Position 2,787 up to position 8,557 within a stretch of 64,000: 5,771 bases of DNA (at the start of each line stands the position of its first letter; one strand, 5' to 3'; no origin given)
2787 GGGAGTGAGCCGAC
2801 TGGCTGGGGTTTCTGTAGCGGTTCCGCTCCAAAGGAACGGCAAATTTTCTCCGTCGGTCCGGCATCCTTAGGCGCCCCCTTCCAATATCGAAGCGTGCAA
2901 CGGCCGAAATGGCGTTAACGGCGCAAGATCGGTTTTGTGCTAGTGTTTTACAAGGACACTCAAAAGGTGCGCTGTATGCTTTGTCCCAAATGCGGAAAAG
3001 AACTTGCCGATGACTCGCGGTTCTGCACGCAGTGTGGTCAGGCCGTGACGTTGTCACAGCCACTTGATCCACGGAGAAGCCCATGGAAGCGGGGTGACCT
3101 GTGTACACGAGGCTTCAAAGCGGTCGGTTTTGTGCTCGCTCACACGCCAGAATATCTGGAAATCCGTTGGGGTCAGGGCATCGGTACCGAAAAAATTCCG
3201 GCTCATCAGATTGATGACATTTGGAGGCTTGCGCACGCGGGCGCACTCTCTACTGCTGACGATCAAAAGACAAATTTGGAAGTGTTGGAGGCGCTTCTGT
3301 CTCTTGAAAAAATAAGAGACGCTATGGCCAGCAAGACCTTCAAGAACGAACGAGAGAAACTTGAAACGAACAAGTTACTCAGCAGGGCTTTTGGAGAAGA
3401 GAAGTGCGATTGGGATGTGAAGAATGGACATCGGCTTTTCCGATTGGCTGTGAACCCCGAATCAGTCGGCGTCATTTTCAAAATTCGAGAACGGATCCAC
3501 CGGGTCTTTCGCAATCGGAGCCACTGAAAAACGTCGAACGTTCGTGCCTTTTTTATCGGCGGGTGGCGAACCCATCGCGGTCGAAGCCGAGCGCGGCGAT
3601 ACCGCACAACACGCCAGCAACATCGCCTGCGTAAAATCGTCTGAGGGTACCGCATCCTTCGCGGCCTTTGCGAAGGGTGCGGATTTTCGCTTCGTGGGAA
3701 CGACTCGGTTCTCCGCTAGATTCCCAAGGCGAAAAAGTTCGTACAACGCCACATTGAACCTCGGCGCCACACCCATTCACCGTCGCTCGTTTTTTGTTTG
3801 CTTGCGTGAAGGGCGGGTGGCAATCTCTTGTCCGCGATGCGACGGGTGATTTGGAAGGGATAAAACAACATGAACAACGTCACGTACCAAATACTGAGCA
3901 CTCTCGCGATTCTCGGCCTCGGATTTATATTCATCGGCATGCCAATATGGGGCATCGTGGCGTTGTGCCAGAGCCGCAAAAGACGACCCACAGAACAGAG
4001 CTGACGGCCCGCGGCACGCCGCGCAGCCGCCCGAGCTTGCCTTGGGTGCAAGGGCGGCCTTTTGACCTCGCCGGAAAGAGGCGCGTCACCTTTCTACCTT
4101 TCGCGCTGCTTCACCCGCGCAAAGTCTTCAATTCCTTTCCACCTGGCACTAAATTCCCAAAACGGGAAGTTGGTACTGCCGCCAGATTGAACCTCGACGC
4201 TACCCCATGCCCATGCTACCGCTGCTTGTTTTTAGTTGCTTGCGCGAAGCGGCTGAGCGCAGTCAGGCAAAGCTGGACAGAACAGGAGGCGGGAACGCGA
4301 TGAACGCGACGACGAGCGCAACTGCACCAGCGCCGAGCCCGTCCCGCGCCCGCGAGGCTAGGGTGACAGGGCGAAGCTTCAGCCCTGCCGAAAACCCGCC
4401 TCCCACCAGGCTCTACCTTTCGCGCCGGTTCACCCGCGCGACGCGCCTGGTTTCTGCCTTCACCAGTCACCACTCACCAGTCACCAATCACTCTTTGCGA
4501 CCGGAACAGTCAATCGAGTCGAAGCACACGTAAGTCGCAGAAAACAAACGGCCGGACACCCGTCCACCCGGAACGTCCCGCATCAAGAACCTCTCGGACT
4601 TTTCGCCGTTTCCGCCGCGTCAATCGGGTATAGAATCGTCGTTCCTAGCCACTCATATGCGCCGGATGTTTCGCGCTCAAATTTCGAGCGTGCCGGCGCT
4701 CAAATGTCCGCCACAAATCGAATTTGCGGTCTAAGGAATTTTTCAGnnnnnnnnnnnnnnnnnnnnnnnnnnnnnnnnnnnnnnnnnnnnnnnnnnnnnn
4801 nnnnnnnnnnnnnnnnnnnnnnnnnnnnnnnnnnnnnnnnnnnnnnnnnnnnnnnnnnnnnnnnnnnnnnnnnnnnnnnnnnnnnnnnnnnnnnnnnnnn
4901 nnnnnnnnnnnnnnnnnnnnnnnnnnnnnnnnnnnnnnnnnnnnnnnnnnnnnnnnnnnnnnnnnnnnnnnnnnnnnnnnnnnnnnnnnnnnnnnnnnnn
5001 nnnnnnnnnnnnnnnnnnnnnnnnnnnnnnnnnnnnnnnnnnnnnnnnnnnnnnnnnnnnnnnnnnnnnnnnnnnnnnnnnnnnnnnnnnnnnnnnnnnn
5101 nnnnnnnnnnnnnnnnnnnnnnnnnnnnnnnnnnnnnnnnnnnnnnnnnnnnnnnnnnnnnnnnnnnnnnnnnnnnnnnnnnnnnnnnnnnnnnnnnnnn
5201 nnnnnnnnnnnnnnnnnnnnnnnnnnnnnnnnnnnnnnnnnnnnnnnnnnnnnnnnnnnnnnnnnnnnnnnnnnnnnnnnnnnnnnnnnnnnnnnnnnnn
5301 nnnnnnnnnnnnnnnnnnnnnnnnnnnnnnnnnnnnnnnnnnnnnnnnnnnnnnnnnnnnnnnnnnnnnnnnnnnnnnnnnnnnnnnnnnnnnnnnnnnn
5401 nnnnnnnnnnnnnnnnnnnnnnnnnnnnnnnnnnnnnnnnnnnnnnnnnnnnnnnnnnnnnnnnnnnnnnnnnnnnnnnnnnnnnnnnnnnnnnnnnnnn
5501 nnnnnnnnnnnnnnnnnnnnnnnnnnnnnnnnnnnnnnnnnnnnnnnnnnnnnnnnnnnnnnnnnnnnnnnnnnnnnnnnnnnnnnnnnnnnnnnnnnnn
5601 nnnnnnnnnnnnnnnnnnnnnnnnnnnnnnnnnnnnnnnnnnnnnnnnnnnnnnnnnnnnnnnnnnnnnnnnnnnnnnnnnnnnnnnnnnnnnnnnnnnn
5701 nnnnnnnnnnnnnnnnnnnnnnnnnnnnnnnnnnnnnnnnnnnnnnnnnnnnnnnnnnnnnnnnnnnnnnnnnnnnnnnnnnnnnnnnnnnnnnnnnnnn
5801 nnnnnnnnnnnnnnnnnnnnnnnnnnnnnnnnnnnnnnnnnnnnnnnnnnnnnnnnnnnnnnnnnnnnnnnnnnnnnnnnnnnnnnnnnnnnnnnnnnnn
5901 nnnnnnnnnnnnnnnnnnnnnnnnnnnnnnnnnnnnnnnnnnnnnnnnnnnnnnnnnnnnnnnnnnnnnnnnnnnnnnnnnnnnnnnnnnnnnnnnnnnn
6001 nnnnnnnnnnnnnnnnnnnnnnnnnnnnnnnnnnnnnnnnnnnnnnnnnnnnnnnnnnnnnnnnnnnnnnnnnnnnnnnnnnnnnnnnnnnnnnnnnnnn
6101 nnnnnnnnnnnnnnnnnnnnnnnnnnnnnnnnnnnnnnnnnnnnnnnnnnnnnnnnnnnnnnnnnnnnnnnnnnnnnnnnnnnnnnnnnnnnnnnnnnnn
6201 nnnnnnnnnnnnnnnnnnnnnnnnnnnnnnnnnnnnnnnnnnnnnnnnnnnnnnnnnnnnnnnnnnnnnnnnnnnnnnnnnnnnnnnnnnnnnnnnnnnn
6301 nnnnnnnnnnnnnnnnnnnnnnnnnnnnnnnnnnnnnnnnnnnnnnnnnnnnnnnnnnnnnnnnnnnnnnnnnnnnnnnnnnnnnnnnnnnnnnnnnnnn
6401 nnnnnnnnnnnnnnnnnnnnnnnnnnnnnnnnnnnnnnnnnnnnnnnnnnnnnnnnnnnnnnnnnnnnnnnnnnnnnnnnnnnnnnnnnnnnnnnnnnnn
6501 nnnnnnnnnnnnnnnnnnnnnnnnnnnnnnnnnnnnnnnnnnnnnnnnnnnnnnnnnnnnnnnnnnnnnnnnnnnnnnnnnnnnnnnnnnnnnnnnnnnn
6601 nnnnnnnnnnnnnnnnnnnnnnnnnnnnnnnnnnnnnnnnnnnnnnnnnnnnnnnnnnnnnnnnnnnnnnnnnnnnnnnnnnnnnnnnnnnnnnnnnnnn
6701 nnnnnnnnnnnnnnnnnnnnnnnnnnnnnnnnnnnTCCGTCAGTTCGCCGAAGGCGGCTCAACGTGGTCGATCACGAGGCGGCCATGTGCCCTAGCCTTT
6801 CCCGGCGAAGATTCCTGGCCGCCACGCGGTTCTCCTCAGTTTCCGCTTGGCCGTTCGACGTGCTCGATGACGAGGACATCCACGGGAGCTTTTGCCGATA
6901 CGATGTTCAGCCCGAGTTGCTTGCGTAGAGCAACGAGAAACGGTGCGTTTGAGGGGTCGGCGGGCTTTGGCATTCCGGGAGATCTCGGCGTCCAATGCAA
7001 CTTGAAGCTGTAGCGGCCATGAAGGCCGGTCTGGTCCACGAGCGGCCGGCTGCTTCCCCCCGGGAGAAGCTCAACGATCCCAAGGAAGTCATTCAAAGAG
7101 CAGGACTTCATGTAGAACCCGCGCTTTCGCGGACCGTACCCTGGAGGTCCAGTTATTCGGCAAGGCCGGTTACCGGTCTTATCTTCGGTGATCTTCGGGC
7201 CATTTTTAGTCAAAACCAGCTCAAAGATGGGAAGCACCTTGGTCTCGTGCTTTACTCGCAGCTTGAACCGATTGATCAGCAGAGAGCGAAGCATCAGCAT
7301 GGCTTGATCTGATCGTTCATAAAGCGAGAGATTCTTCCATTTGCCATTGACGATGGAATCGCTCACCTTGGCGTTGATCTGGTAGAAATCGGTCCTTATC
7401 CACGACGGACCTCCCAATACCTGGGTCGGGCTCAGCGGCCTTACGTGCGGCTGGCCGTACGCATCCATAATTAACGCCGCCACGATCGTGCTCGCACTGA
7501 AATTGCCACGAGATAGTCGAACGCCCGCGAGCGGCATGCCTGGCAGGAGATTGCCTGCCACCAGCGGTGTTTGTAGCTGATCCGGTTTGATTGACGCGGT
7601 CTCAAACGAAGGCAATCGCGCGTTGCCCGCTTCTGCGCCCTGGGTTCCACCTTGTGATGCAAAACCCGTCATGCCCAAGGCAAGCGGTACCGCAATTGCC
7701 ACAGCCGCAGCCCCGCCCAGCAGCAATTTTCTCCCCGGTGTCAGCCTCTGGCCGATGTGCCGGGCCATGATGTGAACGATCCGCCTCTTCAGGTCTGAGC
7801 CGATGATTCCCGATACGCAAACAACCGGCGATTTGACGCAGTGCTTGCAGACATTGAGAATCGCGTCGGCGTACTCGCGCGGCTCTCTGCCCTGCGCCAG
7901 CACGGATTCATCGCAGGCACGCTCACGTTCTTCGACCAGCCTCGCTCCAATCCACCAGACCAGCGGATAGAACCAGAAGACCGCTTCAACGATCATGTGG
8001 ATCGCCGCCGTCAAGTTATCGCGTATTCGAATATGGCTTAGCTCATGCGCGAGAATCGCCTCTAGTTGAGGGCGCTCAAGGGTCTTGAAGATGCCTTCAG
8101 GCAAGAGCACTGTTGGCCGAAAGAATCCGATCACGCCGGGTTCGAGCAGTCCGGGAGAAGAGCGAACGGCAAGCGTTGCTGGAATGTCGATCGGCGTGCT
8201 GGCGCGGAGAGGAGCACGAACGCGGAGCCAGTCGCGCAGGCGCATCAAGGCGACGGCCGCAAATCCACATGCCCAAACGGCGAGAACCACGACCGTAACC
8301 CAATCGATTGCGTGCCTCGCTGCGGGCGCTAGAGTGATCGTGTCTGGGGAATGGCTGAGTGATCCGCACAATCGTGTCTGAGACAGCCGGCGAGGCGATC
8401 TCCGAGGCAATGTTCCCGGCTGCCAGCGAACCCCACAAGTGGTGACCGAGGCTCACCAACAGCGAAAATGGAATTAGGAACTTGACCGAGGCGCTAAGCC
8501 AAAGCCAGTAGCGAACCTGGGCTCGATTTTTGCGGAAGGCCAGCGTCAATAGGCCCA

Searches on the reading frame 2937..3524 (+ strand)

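Call 51: search_protein_families(library=pfam, proteins=[window:2937-3524:+], max_evalue=0.0001)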
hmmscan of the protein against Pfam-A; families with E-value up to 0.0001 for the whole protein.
window:2937-3524:+ (196 aa): 3 families
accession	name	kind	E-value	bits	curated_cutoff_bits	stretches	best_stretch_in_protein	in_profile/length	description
PF13240.11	Zn_Ribbon_1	-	4.4e-09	36.3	25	1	16-35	2-21/23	zinc-ribbon domain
PF13248.11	Zn_ribbon_3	-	9.4e-06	25.4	27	1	16-35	5-24/26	zinc-ribbon domain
PF12773.13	DZR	-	1.2e-05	25.8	27.3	1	16-38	1-23/45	Double zinc ribbon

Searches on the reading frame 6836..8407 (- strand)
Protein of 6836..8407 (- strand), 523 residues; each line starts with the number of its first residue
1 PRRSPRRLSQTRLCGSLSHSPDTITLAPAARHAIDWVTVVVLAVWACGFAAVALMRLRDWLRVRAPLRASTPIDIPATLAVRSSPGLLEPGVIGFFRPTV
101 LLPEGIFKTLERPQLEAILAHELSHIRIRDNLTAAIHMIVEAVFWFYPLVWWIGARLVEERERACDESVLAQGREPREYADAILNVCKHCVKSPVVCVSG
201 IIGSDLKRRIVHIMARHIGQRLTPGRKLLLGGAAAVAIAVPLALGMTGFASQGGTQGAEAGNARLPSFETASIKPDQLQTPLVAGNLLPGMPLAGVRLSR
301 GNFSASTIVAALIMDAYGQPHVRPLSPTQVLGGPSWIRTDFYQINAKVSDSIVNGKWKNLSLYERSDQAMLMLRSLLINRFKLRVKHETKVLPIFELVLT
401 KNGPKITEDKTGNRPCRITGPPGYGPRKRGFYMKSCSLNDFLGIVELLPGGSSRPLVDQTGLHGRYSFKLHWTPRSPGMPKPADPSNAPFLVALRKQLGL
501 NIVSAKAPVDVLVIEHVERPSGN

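Call 51: search_protein_families(library=pfam, proteins=[window:6836-8407:-], max_evalue=0.0001)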
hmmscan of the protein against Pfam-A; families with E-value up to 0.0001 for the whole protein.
window:6836-8407:- (523 aa): 3 families
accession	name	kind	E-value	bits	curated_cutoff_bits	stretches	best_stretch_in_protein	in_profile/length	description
PF12543.13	DUF3738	-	3.2e-43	148.5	22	1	312-517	3-190/190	Protein of unknown function (DUF3738)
PF05569.17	Peptidase_M56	-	9.5e-28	97.7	31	1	35-212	94-295/296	BlaR1 peptidase M56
PF01435.24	Peptidase_M48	-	6.6e-07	29.8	20.3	1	94-149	42-99/186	Peptidase family M48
